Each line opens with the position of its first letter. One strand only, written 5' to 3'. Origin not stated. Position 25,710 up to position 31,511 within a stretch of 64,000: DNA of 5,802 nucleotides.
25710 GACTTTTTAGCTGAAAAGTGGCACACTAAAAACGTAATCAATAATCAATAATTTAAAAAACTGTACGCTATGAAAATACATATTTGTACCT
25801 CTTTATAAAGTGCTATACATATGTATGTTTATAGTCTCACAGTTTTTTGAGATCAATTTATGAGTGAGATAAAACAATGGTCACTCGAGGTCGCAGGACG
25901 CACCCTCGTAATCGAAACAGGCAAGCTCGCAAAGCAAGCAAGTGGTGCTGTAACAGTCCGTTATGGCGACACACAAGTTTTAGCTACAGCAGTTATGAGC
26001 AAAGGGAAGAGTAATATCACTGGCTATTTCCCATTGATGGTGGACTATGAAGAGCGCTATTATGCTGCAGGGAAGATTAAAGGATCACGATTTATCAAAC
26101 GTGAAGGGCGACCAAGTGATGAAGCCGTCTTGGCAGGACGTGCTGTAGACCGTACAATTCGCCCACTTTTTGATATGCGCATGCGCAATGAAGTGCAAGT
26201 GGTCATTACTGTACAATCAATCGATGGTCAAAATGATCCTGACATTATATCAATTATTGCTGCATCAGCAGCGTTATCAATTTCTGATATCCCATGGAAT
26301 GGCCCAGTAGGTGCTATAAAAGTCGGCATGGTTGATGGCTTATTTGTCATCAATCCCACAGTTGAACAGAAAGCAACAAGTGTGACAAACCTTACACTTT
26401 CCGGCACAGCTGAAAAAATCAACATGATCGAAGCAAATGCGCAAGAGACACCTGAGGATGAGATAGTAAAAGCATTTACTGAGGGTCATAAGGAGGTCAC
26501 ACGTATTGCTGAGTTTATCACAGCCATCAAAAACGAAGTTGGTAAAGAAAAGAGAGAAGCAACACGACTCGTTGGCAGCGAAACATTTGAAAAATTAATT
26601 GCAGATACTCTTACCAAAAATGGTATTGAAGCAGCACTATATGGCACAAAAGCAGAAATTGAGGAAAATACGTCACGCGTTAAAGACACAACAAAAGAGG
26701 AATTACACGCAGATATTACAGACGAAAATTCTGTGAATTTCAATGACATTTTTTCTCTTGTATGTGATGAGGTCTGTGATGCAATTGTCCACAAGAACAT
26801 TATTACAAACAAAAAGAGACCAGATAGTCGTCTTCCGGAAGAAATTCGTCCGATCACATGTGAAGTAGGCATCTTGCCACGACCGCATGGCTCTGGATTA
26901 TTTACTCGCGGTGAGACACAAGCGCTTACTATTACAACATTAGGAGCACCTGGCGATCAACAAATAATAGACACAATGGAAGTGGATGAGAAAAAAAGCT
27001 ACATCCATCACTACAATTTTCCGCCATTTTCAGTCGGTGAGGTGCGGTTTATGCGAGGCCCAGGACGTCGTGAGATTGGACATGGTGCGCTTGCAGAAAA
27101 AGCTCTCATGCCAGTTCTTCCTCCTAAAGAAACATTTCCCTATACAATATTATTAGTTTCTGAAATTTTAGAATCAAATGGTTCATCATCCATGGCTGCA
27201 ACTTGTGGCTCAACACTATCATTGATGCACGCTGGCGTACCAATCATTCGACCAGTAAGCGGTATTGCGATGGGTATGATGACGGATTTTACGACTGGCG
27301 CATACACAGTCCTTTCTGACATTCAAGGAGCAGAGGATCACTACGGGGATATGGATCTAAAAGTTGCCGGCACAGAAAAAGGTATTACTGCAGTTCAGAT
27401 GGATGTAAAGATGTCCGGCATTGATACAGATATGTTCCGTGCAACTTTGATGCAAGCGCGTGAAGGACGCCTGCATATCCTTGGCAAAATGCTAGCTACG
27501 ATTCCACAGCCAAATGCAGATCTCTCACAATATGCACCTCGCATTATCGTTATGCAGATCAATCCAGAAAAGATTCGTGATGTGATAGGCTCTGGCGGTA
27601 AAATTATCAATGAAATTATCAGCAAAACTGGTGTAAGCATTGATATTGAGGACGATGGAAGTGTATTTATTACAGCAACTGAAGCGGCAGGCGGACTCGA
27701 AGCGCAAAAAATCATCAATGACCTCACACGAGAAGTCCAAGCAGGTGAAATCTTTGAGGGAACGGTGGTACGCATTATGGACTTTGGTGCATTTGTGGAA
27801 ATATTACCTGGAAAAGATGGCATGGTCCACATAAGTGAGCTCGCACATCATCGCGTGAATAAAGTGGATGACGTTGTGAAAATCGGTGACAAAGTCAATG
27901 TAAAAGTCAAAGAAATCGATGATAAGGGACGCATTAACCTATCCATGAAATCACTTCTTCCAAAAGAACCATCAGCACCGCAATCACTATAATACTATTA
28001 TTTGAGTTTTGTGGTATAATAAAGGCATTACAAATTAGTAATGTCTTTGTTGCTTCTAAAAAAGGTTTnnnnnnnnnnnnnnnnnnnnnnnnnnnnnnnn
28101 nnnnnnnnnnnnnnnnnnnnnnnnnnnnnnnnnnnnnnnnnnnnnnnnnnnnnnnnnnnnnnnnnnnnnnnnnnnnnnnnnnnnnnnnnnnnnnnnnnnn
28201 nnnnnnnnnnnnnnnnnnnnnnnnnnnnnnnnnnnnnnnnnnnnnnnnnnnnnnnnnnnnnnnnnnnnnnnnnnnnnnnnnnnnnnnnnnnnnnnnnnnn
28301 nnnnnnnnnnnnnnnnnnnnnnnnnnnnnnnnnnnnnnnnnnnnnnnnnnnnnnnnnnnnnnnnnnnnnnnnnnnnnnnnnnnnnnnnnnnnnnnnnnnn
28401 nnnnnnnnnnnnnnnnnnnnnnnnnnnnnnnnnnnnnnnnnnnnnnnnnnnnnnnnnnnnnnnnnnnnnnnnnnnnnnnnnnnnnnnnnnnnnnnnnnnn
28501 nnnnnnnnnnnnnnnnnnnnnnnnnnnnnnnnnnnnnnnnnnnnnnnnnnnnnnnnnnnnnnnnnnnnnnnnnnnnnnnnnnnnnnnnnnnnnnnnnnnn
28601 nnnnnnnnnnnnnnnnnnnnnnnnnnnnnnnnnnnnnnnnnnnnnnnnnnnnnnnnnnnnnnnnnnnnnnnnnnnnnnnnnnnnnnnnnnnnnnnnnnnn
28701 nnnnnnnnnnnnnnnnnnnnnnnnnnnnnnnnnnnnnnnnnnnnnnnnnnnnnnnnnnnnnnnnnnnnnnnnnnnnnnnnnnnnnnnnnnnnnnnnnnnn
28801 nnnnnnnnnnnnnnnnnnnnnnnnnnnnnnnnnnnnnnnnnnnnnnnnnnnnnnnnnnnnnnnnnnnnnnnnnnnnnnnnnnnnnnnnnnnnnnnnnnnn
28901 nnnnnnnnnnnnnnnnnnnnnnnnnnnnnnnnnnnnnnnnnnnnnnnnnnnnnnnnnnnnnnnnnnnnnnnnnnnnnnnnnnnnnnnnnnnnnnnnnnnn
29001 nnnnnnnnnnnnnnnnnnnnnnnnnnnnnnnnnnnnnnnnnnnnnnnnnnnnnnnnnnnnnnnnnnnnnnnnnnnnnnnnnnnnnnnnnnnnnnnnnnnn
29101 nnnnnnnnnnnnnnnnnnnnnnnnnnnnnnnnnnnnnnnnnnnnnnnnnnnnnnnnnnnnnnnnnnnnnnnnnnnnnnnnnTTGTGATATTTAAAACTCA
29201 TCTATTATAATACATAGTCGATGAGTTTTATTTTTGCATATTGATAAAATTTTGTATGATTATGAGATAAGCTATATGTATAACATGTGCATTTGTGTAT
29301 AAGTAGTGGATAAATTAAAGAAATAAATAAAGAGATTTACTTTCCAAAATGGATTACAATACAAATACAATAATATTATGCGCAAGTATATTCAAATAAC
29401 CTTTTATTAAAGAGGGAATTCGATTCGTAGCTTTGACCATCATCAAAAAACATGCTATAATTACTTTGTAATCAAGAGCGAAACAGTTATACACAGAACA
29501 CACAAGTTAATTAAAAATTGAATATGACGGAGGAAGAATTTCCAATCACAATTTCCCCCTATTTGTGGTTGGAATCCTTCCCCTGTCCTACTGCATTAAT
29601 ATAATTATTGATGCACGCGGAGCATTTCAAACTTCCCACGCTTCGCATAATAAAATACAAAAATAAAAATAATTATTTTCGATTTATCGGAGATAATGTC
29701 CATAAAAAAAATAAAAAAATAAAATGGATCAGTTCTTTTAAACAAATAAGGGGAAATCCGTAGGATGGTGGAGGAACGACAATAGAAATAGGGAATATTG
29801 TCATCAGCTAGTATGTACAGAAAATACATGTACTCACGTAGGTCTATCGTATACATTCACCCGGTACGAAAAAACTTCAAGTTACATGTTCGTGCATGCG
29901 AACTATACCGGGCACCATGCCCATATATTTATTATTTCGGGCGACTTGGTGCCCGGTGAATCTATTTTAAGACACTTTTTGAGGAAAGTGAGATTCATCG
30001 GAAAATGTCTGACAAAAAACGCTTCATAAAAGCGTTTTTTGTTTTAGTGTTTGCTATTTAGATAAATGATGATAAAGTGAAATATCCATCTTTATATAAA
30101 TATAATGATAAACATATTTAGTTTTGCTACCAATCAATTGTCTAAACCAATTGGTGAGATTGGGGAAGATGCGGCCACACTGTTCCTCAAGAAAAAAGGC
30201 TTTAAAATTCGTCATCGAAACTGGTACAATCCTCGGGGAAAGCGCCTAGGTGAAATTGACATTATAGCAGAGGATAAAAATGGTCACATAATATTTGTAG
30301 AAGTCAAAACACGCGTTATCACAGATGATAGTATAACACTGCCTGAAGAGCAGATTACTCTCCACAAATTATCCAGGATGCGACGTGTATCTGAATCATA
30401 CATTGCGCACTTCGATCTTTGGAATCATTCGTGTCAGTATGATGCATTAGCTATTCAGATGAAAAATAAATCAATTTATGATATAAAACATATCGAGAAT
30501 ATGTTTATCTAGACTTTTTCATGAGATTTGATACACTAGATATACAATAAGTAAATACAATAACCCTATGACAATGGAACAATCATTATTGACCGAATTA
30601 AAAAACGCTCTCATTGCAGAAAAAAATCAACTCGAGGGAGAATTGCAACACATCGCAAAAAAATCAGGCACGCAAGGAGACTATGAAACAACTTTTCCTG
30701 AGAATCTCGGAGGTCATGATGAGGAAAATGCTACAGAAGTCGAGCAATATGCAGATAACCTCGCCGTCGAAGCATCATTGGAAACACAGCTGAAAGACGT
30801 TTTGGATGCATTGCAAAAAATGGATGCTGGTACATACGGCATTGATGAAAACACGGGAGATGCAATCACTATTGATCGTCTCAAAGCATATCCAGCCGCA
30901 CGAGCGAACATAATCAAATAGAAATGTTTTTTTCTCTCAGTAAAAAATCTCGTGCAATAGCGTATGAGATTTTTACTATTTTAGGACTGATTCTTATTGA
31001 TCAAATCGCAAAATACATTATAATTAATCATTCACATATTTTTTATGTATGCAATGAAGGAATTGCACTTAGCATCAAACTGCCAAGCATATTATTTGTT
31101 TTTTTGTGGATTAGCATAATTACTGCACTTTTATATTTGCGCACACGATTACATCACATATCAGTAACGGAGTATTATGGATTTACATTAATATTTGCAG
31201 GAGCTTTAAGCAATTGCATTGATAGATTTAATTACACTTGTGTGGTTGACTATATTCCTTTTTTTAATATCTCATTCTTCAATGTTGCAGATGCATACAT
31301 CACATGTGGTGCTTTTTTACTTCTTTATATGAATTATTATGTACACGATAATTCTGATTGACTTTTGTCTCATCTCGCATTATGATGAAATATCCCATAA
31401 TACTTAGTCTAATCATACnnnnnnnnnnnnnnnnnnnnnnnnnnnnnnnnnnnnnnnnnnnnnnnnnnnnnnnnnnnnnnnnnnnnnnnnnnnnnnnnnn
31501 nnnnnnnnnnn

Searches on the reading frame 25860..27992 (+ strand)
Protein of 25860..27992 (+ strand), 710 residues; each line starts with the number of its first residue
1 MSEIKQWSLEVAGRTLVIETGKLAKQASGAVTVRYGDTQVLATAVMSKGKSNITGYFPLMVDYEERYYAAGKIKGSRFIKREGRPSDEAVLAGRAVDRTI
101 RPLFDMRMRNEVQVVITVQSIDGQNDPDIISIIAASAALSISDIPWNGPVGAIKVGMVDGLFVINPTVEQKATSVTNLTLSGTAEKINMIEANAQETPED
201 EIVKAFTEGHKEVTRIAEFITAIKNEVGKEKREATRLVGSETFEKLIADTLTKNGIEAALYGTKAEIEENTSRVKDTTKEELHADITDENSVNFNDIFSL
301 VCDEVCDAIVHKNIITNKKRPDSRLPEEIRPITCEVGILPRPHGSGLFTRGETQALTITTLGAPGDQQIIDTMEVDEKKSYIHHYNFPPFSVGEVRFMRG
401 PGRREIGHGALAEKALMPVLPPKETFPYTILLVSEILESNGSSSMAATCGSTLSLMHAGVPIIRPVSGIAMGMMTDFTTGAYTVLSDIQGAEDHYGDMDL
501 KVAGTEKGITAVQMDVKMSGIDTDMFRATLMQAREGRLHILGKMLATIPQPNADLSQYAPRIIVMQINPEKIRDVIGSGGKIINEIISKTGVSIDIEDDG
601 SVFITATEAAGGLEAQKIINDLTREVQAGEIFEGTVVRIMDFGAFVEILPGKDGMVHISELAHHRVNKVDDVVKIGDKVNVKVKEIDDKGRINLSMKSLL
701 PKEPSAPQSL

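Call 15: search_protein_families(library=pfam, proteins=[window:25860-27992:+])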
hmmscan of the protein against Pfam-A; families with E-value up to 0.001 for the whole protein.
window:25860-27992:+ (710 aa): 4 families
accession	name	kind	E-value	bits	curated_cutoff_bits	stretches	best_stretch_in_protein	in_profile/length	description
PF01138.27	RNase_PH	-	6.4e-54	182.3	25.5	2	13-145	2-130/130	3' exoribonuclease family, domain 1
PF00575.29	S1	-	1.3e-21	77.2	22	1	626-697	2-74/74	S1 RNA binding domain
PF03725.20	RNase_PH_C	-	6.9e-13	48.8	20.8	1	148-211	1-66/67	3' exoribonuclease family, domain 2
PF00013.35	KH_1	-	4.9e-08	33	21.5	1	563-609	2-55/66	KH domain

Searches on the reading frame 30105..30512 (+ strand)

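Call 15: search_protein_families(library=pfam, proteins=[window:30105-30512:+])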
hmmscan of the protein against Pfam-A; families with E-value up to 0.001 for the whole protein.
window:30105-30512:+ (135 aa): 2 families
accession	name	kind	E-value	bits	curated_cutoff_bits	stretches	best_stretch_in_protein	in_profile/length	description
PF02021.23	UPF0102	-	1.7e-20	73.6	23.6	1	20-116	1-79/80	Uncharacterised protein family UPF0102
PF03008.20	DUF234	-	0.00069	20.4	22.5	0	39-71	62-91/100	Archaea bacterial proteins of unknown function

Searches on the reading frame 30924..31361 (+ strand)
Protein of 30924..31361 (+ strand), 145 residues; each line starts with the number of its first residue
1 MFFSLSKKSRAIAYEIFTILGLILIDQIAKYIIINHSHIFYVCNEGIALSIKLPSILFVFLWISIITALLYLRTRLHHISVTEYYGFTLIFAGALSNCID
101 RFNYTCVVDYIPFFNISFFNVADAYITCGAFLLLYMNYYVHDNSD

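Call 15: search_protein_families(library=pfam, proteins=[window:30924-31361:+])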
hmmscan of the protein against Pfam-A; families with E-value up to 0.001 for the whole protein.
window:30924-31361:+ (145 aa): 1 family
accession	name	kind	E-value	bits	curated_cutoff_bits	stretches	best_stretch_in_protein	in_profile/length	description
PF01252.23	Peptidase_A8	-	4.8e-21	75.9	25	1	19-135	2-138/142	Signal peptidase (SPase) II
